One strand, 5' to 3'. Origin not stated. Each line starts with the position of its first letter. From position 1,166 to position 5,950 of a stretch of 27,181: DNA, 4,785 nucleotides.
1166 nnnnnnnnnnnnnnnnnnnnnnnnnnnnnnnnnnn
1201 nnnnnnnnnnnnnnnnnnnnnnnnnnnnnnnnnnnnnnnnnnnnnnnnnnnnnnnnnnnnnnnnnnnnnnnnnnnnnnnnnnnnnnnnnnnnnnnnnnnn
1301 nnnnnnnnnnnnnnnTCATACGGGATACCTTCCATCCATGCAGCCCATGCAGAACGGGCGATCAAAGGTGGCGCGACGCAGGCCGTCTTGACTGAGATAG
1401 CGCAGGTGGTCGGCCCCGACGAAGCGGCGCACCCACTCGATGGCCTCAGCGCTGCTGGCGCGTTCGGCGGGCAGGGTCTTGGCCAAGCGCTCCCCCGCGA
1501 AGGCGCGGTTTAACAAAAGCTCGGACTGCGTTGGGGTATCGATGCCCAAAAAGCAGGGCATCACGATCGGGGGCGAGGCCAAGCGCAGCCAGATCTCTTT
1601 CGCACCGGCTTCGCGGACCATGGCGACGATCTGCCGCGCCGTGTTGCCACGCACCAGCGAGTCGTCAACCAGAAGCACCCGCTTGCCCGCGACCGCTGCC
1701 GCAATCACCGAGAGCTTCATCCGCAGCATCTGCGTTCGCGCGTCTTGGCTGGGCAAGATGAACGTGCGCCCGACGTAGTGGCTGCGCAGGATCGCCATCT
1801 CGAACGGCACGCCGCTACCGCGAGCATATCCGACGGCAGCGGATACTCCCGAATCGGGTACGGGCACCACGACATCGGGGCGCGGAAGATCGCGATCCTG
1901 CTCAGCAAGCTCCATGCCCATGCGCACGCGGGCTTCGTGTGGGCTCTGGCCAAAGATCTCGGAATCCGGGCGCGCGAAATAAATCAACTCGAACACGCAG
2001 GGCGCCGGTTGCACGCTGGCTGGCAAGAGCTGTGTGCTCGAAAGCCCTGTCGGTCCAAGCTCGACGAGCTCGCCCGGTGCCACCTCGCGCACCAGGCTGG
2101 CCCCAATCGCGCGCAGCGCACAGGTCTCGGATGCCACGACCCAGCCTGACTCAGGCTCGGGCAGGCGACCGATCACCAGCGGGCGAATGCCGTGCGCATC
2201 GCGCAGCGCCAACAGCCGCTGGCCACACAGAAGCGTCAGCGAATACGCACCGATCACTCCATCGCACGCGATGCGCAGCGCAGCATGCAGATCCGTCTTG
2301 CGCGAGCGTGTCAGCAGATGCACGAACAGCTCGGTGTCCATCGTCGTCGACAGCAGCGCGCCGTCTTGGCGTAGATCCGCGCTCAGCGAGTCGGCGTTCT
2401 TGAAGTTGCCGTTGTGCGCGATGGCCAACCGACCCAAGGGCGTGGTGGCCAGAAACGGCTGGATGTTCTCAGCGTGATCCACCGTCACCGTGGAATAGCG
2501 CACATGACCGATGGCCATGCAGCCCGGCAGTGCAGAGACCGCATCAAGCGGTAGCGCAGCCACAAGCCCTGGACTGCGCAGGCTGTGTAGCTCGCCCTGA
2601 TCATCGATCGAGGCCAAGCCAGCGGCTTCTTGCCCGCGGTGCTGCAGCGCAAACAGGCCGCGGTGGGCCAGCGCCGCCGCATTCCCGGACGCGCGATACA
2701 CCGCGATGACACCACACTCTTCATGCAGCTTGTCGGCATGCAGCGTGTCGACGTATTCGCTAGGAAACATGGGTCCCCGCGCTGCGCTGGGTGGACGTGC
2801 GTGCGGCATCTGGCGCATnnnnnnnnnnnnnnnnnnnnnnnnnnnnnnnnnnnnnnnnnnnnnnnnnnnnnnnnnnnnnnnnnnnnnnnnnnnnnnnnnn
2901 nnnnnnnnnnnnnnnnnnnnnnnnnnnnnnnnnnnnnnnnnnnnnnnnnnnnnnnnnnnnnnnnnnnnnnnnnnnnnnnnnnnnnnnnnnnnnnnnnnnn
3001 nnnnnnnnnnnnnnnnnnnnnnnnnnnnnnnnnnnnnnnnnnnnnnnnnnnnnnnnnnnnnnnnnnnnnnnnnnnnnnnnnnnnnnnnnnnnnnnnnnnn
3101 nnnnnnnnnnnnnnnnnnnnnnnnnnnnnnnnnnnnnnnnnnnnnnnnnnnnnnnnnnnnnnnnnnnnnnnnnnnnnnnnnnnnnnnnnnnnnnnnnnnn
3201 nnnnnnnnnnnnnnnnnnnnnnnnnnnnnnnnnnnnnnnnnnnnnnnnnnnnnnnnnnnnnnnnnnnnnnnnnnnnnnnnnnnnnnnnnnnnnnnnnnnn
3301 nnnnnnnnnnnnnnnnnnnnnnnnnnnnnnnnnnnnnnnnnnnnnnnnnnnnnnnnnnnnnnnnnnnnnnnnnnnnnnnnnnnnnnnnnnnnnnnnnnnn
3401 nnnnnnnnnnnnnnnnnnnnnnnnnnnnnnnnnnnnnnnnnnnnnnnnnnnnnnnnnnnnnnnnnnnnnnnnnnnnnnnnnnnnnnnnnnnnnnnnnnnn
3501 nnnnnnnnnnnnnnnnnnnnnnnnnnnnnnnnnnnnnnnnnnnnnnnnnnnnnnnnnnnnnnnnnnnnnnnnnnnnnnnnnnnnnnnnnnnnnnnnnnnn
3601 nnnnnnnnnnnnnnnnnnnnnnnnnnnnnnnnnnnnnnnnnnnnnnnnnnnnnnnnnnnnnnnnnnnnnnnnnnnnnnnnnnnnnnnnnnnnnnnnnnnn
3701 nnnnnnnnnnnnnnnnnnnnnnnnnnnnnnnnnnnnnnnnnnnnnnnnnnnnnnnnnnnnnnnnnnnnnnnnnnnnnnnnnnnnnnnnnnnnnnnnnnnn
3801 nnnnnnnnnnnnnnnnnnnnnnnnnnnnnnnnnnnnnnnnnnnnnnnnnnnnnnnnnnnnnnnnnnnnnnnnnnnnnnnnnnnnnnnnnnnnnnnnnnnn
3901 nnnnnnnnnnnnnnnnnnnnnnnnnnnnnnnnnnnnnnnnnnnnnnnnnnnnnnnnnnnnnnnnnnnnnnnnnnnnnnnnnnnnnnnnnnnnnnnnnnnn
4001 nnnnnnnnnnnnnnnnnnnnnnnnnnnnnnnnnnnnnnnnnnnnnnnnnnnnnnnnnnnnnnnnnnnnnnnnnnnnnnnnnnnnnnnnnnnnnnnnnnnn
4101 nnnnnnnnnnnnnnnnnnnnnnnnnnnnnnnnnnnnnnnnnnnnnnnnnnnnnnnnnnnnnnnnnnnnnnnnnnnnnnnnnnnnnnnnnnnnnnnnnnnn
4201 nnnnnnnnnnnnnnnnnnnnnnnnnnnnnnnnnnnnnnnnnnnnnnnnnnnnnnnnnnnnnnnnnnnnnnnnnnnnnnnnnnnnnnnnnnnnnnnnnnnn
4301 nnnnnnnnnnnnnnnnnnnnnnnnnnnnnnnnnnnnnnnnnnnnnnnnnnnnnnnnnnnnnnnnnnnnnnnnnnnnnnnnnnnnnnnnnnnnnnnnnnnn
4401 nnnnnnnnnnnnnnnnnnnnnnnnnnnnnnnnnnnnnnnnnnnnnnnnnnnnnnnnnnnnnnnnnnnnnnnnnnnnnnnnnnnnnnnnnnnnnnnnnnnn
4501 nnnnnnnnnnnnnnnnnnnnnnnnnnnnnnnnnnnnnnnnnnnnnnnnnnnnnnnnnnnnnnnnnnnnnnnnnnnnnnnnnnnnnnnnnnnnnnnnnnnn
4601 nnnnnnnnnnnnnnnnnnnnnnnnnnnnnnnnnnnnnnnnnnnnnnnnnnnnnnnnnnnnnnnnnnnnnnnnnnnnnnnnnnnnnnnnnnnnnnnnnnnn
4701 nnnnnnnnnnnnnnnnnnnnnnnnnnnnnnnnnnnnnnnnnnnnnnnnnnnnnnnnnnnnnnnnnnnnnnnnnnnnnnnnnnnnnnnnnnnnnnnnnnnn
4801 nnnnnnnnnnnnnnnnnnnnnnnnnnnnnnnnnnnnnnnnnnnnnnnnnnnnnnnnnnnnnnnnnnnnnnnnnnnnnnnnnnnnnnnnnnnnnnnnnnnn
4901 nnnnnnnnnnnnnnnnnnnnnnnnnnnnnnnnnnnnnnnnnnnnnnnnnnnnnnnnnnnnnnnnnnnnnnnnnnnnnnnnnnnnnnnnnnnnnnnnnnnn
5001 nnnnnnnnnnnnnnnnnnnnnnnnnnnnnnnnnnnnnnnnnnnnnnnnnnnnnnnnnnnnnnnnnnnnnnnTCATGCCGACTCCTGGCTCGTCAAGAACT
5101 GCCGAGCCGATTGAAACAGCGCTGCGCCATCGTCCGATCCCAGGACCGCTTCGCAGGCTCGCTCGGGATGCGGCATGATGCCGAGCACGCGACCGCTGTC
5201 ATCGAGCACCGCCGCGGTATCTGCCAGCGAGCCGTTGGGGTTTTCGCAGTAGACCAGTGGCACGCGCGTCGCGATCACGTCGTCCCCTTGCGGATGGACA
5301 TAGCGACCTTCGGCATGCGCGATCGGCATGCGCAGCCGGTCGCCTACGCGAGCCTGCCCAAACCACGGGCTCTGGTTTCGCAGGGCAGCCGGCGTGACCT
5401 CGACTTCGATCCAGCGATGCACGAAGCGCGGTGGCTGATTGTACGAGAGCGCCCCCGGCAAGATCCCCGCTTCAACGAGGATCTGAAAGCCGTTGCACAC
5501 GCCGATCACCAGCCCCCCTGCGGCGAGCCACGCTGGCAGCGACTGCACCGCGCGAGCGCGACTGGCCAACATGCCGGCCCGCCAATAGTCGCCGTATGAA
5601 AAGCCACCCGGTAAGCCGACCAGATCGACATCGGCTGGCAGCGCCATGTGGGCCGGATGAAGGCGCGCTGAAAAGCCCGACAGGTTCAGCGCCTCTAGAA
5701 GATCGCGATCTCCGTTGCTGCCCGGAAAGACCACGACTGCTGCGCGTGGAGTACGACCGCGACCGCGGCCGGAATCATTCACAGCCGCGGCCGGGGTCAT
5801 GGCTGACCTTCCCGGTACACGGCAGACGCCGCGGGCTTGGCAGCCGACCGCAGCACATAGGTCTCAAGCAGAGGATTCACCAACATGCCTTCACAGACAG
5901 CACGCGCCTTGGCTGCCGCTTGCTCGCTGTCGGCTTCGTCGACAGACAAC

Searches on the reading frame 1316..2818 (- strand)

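Call 25: search_protein_families(library=pfam, proteins=[window:1316-2818:-], max_evalue=1)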
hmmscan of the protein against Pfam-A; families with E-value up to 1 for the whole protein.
window:1316-2818:- (500 aa): 4 families
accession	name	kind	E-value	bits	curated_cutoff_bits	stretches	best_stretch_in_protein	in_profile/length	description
PF13522.11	GATase_6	-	4.9e-16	59.4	27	1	99-231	10-130/130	Glutamine amidotransferase domain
PF13537.11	GATase_7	-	2.1e-14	54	25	1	107-236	3-122/123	Glutamine amidotransferase domain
PF00156.33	Pribosyltran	-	5e-08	32.9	26.3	1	298-409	12-118/158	Phosphoribosyl transferase domain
PF13230.11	GATase_4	-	0.046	13.1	23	1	101-145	73-117/272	Glutamine amidotransferases class-II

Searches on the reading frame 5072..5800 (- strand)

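Call 25: search_protein_families(library=pfam, proteins=[window:5072-5800:-], max_evalue=1)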
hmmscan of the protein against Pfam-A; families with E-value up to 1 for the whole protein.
window:5072-5800:- (242 aa): 4 families
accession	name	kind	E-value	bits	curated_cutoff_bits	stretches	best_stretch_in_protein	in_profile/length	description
PF13507.12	GATase_5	-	6.8e-36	124.1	27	1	18-222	2-236/260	CobB/CobQ-like glutamine amidotransferase domain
PF07685.20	GATase_3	-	1.1e-05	25.6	27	1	50-110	33-90/196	CobB/CobQ-like glutamine amidotransferase domain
PF01965.30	DJ-1_PfpI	-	0.0025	18.1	26.6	1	55-116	59-115/165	DJ-1/PfpI family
PF01938.26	TRAM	-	0.18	12.1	21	0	8-30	16-41/61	TRAM domain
